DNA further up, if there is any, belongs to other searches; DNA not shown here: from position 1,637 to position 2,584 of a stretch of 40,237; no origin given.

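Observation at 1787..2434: DpdA carries a ~215-aa C-terminal extension in the small-terminase position and overlaps terL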

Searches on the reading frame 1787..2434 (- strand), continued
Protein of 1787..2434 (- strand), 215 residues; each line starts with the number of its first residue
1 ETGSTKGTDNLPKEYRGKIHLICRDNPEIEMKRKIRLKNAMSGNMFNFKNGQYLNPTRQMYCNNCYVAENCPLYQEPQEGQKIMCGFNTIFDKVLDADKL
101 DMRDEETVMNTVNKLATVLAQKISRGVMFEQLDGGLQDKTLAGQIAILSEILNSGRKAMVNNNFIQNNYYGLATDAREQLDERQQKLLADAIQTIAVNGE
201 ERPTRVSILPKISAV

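Call 38: get_annotated_region(hit=H44, flank=5000)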
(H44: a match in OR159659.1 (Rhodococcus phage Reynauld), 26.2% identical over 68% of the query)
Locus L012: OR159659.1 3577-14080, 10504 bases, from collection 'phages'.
description: Rhodococcus phage Reynauld, complete genome.
organism: Rhodococcus phage Reynauld (NCBI taxid 3062845)
taxonomy: Viruses; Duplodnaviria; Heunggongvirae; Uroviricota; Caudoviricetes
host: Rhodococcus equi NRRL B-16538; source: soil; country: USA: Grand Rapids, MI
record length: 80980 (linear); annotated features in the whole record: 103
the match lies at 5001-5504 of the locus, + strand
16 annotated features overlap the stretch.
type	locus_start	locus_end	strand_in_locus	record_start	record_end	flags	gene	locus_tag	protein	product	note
CDS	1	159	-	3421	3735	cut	3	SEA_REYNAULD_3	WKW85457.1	hypothetical protein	-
CDS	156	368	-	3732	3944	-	4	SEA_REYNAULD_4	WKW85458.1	hypothetical protein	-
CDS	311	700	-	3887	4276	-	5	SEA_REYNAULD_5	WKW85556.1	hypothetical protein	-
CDS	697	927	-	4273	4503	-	6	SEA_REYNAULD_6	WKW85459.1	membrane protein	-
CDS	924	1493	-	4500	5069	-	7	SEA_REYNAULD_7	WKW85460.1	hypothetical protein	-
CDS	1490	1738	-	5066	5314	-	8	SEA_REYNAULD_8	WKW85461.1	hypothetical protein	-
CDS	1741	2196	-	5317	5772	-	9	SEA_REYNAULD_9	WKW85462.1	hypothetical protein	-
CDS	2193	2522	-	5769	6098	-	10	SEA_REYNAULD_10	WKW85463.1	hypothetical protein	-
CDS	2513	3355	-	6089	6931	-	11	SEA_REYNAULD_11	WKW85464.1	DNA primase/polymerase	-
CDS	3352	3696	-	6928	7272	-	12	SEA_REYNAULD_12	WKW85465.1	hypothetical protein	-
CDS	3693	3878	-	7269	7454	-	13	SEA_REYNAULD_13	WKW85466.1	hypothetical protein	-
CDS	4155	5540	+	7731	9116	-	14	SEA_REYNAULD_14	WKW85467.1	hypothetical protein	-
CDS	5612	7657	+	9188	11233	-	15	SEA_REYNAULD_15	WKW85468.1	terminase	-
CDS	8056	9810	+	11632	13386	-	16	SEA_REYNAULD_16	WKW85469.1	portal protein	-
CDS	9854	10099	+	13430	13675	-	17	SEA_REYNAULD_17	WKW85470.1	hypothetical protein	-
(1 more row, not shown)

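Call 39: search_protein_families(library=pfam, proteins=[L004:66-1481:+, L010:4125-5519:+, L012:4155-5537:+, L011:5728-6480:+, L011:4851-5675:+, L005:4297-6567:+, P0043, P0068, P0093, P0133], max_evalue=0.01)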
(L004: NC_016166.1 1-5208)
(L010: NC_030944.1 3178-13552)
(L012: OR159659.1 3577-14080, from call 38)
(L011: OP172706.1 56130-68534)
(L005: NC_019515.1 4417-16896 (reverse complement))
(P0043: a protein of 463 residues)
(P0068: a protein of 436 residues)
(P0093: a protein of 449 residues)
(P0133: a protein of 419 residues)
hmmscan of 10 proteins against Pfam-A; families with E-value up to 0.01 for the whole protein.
L004:66-1481:+ (472 aa): 0 families

L010:4125-5519:+ (465 aa): 0 families

L012:4155-5537:+ (461 aa): 1 family
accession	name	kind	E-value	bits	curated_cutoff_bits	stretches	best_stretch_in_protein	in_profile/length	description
PF20644.2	Rrn7_cyclin_N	-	0.0073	16.8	24.1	0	209-239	86-115/126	Rrn7/TAF1B, N-terminal cyclin domain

L011:5728-6480:+ (251 aa): 0 families

L011:4851-5675:+ (275 aa): 0 families

L005:4297-6567:+ (757 aa): 0 families

P0043 (463 aa): 1 family
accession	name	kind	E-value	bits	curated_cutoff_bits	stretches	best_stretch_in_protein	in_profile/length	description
PF11019.14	DUF2608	-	0.0086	16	22.6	0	328-439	63-176/244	Protein of unknown function (DUF2608)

P0068 (436 aa): 1 family
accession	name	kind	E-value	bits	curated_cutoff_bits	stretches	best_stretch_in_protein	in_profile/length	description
PF23370.1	Vp20_capsid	-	0.0033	17.4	27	1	112-189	75-157/176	Capsid protein Vp20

P0093 (449 aa): 1 family
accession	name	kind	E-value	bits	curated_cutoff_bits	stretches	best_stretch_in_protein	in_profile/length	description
PF13751.12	DDE_Tnp_1_6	-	0.0056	17.4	25.1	0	281-355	21-90/125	Transposase DDE domain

P0133 (419 aa): 0 families

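Call 48: find_homologous_proteins(query=A2, max_evalue=0.00001)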
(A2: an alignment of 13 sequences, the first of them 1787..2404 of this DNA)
Query A2 (13 sequences) (205 aa, profile of the alignment): 4 proteins with E <= 0.00001 among 3557 candidates.
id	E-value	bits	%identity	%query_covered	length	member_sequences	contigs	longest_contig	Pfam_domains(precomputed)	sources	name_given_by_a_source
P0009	9.0e-37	144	39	70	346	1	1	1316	-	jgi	jgi:hypothetical protein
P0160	5.7e-22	96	30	42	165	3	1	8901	-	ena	-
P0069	1.7e-21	95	27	42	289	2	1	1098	-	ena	-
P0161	1.7e-20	91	24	63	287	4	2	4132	-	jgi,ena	-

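Call 60: predict_structure(alignment_id=A3)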
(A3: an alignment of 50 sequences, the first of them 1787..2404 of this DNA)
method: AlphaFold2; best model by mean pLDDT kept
length: 205 residues; sequences in the alignment: 50
mean_pLDDT: 82.8   pTM: 0.50
mean pLDDT of the five models: 82.8, 81.0, 80.4, 80.2, 78.7
residues with pLDDT >= 90: 84; 70-90: 80; 50-70: 40; < 50: 1
segments of 3 or more residues with pLDDT < 50: none
pLDDT, mean of each block of 10 residues (from residue 1): 80 90 87 62 60 85 90 82 84 92 94 94 94 97 90 60 85 92 80 65 68
secondary structure, 60 per line:
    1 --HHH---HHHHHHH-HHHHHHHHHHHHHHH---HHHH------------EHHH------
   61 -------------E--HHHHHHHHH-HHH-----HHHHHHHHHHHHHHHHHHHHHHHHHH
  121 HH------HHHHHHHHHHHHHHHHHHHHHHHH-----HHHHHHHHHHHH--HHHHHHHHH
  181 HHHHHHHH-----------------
elements in order: H9-15 H17-31 H35-38 H77-85 H95-122 H129-152 H158-169 H172-188

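Call 64: fold_search(model_id=the predicted structure, library=pdb)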
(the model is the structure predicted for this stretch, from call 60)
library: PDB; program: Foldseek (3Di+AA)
matches with E <= 10: 76; with E <= 0.001: 0
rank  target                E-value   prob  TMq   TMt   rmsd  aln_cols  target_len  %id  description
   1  9e2x_A                9.6e-01  0.16  0.20  0.21  14.4       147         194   14  Cryo-EM structure of yeast CMG helicase stalled at G4-containing DNA template, state 2 (released 2025-03-19)
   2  4wfd_B                1.6e+00  0.66  0.28  0.52   4.9        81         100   11  Structure of the Rrp6-Rrp47-Mtr4 interaction (released 2014-10-29)
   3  6zu5_LHH              1.7e+00  0.28  0.24  0.38  10.7       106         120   11  Structure of the Paranosema locustae ribosome in complex with Lso2 (released 2020-11-04)
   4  8esz_BL               2.1e+00  0.10  0.18  0.24  18.5       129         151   17  Structure of mitochondrial complex I from Drosophila melanogaster, Helix-locked state (released 2023-03-29)
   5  4wfc_D                2.3e+00  0.51  0.28  0.52   5.1        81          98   11  Structure of the Rrp6-Rrp47 interaction (released 2014-10-29)
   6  4wfc_B                2.3e+00  0.25  0.25  0.40  11.1       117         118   12  Structure of the Rrp6-Rrp47 interaction (released 2014-10-29)
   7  1wty_A                2.3e+00  0.15  0.20  0.33  18.1       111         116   14  Crystal structure of a probable nucleotidyl transferase protein from thermus thermophilus HB8 (released 2004-12-07)
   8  4wfc_F                2.6e+00  0.30  0.25  0.48   5.7        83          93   14  Structure of the Rrp6-Rrp47 interaction (released 2014-10-29)
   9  5c0w_L                2.9e+00  0.23  0.26  0.42  10.3       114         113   12  Structure of a 12-subunit nuclear exosome complex bound to single-stranded RNA substrates (released 2015-07-29)
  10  4wfd_E                3.1e+00  0.44  0.28  0.51   5.1        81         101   10  Structure of the Rrp6-Rrp47-Mtr4 interaction (released 2014-10-29)
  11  7p3r_A                3.1e+00  0.18  0.26  0.17  15.7       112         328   16  Helical structure of the toxin MakA from Vibrio cholera (released 2022-02-23)
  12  4gck_A                3.3e+00  0.05  0.16  0.14  19.1       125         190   18  structure of no-dna complex (released 2013-06-19)
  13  8z6f_D                3.9e+00  0.09  0.24  0.13  10.1       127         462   19  Structure of polycystin-1/polycystin-2 complex with PI(4)P-bound (released 2025-04-23)
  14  3n9n_A                3.9e+00  0.06  0.12  0.07   8.7        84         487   18  ceKDM7A from C.elegans, complex with H3K4me3K9me2 peptide and NOG (released 2010-06-30)
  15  8esw_BL               4.2e+00  0.08  0.19  0.26  18.6       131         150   13  Structure of mitochondrial complex I from Drosophila melanogaster, Flexible-class 1 (released 2023-03-29)
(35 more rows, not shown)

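Call 65: fold_search(model_id=the predicted structure, library=viral)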
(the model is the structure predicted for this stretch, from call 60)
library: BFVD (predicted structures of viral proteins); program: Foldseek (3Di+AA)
matches with E <= 10: 191; with E <= 0.001: 1
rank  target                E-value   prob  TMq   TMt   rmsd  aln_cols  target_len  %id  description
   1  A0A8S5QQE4            8.1e-04  1.00  0.38  0.12   4.6       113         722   23  Uncharacterized protein [Myoviridae sp. ctgXL3]
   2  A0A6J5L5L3            1.5e-03  1.00  0.35  0.16  11.6       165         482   16  Uncharacterized protein [uncultured Caudovirales phage]
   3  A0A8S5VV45            2.7e-03  0.99  0.36  0.32  13.9       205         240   20  (no name in the UniProt tables at hand)
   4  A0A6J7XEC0            3.5e-02  1.00  0.34  0.15   8.5       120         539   19  Uncharacterized protein [uncultured Caudovirales phage]
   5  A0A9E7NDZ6            5.1e-02  0.82  0.27  0.13  18.7       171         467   22  (no name in the UniProt tables at hand)
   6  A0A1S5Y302            5.8e-02  1.00  0.39  0.59   7.6       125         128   15  Uncharacterized protein [uncultured archaeal virus]
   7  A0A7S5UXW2            4.3e-01  0.20  0.19  0.22  16.3       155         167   15  Uncharacterized protein [Rhizobium phage RHph_Y65]
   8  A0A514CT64            5.9e-01  0.20  0.25  0.22  24.9       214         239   10  Uncharacterized protein [Achromobacter phage Motura]
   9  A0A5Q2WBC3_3          7.5e-01  0.14  0.23  0.05  24.5       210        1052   10  (no name in the UniProt tables at hand)
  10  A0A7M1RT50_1          7.5e-01  0.14  0.25  0.05  29.3       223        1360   17  Uncharacterized protein [uncultured phage cr7_1]
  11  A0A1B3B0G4            8.4e-01  0.33  0.29  0.11  18.2       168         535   15  Terminase small subunit [Gordonia phage Jumbo]
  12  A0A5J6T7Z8            1.0e+00  0.16  0.20  0.19  10.5       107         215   19  (no name in the UniProt tables at hand)
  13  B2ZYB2                1.0e+00  0.16  0.27  0.21  21.0       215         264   12  Uncharacterized protein [Ralstonia phage phiRSL1]
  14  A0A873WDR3            1.1e+00  0.23  0.32  0.18  16.4       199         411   12  (no name in the UniProt tables at hand)
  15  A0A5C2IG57            1.1e+00  0.06  0.19  0.15  18.8       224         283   11  (no name in the UniProt tables at hand)
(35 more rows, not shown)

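Call 66: search_solved_structures(query=A3, max_evalue=10)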
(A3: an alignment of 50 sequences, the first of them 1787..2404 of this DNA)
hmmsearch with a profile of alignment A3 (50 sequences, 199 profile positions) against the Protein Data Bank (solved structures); distinct sequences matched with E-value up to 10: 2.
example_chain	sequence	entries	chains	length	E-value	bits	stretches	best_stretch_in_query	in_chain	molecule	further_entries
5mto_A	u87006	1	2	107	0.26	14.4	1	127-192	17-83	Inhibitor of growth protein 5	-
8xfx_A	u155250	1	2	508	1.7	11.7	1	119-180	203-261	Exosome complex component Rrp41,Exosome complex component Rrp42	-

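Call 67: search_protein_families(library=phrogs, proteins=[window:1787-2404:-], max_evalue=1)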
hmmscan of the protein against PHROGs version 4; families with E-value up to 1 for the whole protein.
window:1787-2404:- (205 aa): 1 family
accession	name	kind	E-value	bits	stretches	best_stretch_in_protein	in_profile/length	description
phrog_887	-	moron, auxiliary metabolic gene and host takeover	1.3e-08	35.2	1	24-193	337-487/509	queuine tRNA-ribosyltransferase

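Call 76: find_encoding_contigs(protein=P0029, flank=6000, max_places=2)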
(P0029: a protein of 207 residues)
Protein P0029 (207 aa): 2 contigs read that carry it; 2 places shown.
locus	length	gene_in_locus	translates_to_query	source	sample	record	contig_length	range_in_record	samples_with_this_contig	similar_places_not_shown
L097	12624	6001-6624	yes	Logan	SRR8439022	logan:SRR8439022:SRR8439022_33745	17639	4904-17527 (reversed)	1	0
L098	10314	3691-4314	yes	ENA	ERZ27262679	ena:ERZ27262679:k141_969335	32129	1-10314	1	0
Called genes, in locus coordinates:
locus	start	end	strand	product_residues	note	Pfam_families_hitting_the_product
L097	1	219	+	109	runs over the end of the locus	?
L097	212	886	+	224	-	-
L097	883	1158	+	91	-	-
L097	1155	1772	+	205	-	-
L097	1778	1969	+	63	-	-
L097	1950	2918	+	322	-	PF01555:N6_N4_Mtase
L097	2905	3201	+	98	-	-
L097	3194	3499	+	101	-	-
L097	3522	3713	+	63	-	-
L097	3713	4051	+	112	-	-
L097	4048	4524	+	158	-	-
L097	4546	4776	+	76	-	-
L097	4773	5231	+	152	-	-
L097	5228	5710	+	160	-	-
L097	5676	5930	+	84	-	-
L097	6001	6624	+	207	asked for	-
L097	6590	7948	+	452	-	PF03237:Terminase_6N, PF17289:Terminase_6C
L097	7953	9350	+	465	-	PF05133:SPP1_portal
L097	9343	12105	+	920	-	PF06152:Phage_min_cap2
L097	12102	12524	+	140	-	-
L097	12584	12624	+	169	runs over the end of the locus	PF14265:DUF4355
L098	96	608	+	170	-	PF01555:N6_N4_Mtase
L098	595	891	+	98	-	-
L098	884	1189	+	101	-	-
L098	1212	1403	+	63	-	-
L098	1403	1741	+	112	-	-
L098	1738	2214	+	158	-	-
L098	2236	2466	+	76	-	-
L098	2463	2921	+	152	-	-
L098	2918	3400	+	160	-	-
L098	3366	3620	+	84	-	-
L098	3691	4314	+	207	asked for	-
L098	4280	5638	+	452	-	PF03237:Terminase_6N, PF17289:Terminase_6C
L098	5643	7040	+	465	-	PF05133:SPP1_portal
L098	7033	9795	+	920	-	PF06152:Phage_min_cap2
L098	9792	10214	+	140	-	-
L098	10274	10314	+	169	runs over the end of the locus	PF14265:DUF4355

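Call 77: find_encoding_contigs(protein=P0030, flank=6000, max_places=2)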
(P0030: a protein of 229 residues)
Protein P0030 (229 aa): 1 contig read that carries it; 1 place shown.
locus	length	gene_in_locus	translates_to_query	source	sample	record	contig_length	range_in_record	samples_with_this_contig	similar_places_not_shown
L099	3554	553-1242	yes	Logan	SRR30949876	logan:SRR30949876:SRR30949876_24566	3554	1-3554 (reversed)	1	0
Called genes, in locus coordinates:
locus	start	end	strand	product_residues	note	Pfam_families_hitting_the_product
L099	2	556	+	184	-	?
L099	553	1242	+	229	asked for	-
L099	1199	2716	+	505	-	PF27249:MJ0330_N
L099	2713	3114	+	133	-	-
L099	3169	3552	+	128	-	?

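Call 78: find_encoding_contigs(protein=P0037, flank=6000, max_places=2)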
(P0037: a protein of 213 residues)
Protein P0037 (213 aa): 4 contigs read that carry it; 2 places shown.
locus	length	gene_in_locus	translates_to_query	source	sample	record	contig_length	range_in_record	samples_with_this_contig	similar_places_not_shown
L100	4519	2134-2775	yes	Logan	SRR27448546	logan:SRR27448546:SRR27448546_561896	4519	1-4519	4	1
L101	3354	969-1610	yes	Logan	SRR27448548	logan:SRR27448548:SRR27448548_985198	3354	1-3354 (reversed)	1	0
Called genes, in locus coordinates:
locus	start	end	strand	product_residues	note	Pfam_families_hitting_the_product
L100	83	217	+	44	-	-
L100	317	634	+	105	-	-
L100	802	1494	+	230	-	-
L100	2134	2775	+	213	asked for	-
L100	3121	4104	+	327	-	-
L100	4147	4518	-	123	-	?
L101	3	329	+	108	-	?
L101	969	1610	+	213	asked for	-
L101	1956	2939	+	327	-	-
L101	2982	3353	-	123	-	?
